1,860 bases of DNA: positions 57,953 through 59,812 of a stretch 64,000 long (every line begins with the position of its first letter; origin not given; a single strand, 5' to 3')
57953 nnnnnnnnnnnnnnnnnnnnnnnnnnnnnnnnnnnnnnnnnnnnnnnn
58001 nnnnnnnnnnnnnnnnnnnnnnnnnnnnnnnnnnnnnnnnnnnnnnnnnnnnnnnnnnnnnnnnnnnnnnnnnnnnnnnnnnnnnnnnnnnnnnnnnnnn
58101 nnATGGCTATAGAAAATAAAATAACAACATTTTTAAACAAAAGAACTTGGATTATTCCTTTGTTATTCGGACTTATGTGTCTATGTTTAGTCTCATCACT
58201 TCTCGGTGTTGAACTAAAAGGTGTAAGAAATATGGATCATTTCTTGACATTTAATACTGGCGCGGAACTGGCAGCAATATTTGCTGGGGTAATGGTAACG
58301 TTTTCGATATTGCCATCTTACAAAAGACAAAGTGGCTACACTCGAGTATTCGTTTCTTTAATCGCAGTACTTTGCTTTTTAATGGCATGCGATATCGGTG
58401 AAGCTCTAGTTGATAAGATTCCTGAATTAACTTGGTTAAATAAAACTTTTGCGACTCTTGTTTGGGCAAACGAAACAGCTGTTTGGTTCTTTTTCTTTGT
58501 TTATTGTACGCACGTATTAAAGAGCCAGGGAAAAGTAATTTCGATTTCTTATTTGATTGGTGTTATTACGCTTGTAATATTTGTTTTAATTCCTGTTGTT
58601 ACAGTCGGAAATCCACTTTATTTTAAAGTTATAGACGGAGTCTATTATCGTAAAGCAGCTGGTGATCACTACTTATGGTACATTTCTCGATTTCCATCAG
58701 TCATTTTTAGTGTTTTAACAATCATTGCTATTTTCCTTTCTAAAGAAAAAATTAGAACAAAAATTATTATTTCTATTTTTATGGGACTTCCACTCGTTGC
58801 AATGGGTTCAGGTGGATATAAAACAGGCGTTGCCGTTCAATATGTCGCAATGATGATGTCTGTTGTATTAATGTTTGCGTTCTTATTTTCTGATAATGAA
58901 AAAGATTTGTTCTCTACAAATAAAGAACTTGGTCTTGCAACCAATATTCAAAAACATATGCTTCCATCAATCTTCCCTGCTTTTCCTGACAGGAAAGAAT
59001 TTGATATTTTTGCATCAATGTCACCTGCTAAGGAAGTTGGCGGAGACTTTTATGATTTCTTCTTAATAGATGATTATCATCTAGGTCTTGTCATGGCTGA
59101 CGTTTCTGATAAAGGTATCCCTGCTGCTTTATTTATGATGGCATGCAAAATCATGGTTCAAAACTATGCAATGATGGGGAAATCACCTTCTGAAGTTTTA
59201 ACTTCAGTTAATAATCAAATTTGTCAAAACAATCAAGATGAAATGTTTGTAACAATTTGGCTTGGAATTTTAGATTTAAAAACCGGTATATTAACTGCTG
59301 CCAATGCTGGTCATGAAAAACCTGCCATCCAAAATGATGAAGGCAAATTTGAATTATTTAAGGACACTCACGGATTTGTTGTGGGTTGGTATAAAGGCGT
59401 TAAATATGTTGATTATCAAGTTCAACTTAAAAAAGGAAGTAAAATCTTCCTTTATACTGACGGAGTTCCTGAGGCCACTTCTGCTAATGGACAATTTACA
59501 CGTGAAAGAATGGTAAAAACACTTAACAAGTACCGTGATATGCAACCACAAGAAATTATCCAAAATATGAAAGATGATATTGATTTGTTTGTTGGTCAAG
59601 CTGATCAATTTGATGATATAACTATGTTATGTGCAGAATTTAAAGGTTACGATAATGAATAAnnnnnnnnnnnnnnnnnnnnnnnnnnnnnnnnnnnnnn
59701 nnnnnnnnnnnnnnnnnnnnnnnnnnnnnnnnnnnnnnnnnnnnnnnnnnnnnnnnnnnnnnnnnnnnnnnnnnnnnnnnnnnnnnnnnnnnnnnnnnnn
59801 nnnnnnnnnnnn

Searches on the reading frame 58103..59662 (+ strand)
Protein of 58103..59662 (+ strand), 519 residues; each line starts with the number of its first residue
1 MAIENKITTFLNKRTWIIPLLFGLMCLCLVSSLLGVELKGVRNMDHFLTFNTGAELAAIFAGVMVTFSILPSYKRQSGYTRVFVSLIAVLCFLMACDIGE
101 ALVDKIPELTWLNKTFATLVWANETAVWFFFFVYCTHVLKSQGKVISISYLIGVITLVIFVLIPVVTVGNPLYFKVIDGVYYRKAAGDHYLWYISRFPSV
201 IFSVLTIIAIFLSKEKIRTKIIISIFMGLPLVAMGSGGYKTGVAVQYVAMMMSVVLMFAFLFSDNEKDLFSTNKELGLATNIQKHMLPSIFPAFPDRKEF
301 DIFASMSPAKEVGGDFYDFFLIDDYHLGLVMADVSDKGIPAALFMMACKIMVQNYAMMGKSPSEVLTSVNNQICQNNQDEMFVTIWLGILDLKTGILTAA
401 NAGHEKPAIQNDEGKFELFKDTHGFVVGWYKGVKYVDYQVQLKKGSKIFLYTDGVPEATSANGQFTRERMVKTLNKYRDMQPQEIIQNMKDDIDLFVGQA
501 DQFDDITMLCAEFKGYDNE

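Call 11: search_protein_families(library=pfam, proteins=[window:58103-59662:+], max_evalue=0.01)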
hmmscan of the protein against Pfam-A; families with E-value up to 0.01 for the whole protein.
window:58103-59662:+ (519 aa): 1 family
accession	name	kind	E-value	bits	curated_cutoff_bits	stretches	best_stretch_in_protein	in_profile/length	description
PF07228.17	SpoIIE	-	9.4e-47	159.9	25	1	324-513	2-191/192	Stage II sporulation protein E (SpoIIE)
